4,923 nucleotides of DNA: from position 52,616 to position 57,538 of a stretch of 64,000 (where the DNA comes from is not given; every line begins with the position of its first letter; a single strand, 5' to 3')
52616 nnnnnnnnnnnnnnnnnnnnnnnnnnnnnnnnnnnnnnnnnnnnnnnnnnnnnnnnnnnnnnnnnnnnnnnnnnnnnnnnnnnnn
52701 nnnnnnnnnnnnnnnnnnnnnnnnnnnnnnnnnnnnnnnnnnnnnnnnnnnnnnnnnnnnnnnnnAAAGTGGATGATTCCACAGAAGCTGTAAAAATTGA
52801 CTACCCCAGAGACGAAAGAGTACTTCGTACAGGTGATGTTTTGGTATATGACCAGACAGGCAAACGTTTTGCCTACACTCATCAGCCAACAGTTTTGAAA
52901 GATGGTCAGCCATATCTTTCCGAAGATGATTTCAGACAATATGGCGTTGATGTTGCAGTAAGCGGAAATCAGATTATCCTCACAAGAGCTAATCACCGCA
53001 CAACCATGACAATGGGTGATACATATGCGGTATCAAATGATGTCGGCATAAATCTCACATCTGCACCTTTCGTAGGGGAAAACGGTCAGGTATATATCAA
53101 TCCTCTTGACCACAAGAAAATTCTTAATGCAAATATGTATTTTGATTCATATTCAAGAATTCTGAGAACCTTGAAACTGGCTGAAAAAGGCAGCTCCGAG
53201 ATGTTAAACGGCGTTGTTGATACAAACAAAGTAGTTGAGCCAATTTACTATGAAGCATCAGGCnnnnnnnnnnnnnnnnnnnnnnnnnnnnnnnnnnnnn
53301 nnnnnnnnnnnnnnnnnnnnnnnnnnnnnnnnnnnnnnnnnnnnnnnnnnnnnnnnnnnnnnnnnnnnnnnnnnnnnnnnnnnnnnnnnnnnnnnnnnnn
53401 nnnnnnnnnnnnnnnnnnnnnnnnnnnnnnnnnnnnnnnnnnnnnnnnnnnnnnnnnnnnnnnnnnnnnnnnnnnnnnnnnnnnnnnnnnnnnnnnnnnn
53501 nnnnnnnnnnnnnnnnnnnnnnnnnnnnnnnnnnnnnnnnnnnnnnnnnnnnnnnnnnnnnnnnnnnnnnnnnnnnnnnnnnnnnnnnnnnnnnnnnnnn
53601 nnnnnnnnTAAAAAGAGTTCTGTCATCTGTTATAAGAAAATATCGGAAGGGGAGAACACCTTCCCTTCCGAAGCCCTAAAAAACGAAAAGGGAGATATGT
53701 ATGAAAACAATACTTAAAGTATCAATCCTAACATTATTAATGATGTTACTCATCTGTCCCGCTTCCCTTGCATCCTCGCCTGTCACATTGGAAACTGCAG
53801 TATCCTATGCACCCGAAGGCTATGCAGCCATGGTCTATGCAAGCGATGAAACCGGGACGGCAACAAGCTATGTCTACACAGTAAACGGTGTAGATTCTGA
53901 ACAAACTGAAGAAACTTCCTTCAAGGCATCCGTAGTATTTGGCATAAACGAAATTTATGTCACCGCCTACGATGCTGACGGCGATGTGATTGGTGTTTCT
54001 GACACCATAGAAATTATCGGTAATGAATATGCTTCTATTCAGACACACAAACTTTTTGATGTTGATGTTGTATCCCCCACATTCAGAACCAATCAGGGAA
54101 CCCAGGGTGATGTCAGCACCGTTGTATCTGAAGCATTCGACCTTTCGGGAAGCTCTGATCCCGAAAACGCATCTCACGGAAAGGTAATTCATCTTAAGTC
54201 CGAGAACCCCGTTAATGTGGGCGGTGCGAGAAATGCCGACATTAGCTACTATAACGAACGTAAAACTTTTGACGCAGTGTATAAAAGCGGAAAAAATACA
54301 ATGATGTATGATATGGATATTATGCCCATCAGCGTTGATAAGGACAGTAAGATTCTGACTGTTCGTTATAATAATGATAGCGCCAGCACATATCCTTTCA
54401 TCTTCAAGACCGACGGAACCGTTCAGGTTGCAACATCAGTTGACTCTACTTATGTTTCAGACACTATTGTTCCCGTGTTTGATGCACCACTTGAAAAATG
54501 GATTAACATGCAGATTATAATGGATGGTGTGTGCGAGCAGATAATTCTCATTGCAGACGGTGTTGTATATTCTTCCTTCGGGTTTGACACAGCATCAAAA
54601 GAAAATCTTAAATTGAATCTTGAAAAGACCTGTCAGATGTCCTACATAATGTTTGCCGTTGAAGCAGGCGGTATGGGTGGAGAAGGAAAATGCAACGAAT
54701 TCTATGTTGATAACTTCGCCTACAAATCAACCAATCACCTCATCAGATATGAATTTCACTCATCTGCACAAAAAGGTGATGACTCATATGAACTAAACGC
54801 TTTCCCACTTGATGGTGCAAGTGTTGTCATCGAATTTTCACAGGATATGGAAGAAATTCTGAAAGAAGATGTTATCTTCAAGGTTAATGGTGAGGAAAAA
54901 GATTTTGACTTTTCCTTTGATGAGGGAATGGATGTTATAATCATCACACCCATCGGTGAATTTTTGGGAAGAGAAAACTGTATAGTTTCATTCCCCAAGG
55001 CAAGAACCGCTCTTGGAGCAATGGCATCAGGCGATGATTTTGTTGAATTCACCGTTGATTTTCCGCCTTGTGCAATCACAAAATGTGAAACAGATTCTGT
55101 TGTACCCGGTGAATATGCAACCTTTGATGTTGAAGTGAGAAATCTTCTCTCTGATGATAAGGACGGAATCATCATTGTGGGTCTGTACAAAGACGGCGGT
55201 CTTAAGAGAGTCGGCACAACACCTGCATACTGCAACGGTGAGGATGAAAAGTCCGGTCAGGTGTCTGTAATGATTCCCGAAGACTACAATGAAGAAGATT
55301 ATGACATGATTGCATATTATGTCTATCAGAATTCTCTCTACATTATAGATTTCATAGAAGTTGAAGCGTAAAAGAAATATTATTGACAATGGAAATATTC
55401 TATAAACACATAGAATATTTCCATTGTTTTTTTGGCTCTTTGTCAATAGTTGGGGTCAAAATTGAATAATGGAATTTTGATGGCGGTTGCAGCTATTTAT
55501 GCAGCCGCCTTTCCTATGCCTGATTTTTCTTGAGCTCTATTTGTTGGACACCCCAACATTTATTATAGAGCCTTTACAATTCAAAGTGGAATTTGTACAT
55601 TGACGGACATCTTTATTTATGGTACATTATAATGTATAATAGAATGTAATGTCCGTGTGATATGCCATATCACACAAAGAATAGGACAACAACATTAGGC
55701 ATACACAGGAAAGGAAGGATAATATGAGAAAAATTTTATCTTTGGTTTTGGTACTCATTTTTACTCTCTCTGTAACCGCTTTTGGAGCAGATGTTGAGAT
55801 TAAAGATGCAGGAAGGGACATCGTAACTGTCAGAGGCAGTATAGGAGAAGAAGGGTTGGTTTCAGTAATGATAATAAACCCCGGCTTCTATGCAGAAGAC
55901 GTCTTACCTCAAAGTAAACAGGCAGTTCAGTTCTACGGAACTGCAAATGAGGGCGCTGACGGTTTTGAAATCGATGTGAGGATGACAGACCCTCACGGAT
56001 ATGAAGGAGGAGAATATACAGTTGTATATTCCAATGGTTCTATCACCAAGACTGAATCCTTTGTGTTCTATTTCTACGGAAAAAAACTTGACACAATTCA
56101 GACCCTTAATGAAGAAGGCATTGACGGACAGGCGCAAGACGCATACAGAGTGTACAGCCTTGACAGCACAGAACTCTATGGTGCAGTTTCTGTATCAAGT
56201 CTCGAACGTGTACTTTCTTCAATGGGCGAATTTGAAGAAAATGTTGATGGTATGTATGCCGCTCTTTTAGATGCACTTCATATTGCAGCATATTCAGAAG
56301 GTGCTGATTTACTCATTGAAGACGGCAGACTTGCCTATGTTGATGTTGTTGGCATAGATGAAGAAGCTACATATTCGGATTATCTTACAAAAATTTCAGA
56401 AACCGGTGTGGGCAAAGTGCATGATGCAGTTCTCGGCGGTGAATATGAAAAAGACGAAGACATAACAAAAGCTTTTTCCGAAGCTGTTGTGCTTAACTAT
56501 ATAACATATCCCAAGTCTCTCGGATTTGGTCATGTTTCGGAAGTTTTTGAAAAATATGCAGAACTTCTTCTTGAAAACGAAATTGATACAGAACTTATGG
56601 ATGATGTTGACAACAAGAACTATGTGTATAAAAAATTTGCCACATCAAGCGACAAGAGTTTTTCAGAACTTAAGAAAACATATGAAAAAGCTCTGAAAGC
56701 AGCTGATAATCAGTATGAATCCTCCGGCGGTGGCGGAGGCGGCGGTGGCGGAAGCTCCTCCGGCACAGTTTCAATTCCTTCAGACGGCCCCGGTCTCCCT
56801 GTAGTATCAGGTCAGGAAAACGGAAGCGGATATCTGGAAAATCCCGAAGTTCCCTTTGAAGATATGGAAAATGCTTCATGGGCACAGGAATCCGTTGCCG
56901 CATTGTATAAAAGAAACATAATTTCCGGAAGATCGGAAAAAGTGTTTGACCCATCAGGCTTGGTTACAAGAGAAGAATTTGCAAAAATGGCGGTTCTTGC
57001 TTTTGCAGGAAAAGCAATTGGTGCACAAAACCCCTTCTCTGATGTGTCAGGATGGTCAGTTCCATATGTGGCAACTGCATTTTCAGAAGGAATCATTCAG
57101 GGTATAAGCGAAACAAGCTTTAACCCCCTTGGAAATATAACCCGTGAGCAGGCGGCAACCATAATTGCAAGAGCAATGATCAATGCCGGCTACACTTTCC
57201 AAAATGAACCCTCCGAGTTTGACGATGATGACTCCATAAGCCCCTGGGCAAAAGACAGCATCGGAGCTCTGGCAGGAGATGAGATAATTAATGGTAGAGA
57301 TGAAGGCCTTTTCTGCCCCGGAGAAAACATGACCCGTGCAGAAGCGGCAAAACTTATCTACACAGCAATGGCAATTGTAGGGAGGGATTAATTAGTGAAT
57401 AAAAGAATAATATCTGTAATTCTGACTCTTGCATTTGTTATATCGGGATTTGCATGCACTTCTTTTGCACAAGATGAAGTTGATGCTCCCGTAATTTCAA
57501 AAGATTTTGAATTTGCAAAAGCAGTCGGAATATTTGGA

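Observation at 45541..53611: Three-gene surface operon: SLH protein, giant SLH-like protein, CBM/heparinase-II-III-like/discoidin protein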

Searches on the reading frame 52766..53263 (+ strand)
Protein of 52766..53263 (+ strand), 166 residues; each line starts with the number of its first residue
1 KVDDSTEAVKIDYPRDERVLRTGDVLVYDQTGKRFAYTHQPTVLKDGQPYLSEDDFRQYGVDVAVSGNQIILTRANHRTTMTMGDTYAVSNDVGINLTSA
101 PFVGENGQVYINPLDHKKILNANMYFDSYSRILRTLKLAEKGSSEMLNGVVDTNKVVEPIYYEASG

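Call 45: search_protein_families(library=pfam, proteins=[window:52766-53263:+], max_evalue=10)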
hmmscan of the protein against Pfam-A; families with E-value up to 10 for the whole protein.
seq(166 aa): 2 families
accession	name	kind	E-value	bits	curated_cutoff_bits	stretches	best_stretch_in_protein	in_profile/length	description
PF07833.16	Cu_amine_oxidN1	-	0.00042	20.7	24.2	1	39-130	10-103/108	Copper amine oxidase N-terminal domain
PF12566.14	DUF3748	-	0.013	16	27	1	6-78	51-120/123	Protein of unknown function (DUF3748)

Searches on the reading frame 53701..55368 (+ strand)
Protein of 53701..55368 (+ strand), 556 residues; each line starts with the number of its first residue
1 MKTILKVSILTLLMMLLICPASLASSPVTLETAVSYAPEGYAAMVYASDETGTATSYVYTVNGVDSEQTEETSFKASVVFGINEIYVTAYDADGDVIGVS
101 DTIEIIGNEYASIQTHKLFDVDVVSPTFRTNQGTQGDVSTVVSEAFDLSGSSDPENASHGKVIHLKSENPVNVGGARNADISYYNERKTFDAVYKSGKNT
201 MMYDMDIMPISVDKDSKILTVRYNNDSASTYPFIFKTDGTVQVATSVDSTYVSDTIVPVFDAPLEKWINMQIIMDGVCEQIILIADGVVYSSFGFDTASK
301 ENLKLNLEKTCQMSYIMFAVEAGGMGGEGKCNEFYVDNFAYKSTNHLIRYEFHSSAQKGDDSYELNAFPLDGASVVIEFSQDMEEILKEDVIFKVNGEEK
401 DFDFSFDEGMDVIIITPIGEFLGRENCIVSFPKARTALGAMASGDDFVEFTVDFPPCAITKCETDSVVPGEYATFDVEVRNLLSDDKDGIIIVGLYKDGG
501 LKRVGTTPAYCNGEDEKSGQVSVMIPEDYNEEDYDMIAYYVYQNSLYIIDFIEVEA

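Call 6: search_protein_families(library=pfam, proteins=[window:53701-55368:+], max_evalue=0.01)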
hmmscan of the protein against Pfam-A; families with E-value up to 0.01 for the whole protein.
window:53701-55368:+ (556 aa): 0 families

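Call 21: search_protein_families(library=ncbifam, proteins=[window:53701-55368:+], max_evalue=0.01)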
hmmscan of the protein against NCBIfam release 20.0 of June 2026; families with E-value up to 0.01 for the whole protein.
window:53701-55368:+ (556 aa): 0 families

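Call 45: search_protein_families(library=pfam, proteins=[window:53701-55368:+], max_evalue=10)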
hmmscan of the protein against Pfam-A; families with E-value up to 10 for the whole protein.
window:53701-55368:+ (556 aa): 2 families
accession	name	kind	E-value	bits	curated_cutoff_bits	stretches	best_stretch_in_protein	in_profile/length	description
PF21101.3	YqgU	-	0.035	13.9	27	1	195-262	138-203/264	YqgU-like 6-bladed beta propeller domain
PF09136.16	Glucodextran_B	-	0.11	12.9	27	1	55-104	29-80/83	Glucodextranase, domain B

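Call 83: search_solved_structures(query=window:53701-55368:+, max_evalue=10)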
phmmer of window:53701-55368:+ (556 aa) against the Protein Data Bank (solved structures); distinct sequences matched with E-value up to 10: 0.

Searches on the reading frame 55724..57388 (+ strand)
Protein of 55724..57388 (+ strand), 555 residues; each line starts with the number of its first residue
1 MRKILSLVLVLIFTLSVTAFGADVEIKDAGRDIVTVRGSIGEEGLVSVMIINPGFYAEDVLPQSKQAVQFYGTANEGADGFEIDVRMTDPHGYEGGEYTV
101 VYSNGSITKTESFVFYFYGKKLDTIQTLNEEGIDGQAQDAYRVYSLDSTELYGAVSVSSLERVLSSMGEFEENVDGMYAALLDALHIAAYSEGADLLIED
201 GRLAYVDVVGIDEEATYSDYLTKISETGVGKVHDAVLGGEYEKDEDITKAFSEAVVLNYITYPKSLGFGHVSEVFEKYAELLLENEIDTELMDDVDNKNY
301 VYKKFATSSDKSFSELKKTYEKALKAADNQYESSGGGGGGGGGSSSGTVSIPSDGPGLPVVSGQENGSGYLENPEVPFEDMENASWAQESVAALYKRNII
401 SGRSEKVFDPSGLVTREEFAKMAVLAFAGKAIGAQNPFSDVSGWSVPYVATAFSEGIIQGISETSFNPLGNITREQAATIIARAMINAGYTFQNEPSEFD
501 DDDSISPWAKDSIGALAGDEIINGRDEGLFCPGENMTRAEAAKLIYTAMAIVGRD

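Call 6: search_protein_families(library=pfam, proteins=[window:55724-57388:+], max_evalue=0.01)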
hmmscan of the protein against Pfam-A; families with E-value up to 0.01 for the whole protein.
window:55724-57388:+ (555 aa): 1 family
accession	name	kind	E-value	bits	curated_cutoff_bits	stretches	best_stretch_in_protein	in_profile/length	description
PF00395.25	SLH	-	5.8e-38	129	20.8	3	377-420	1-44/44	S-layer homology domain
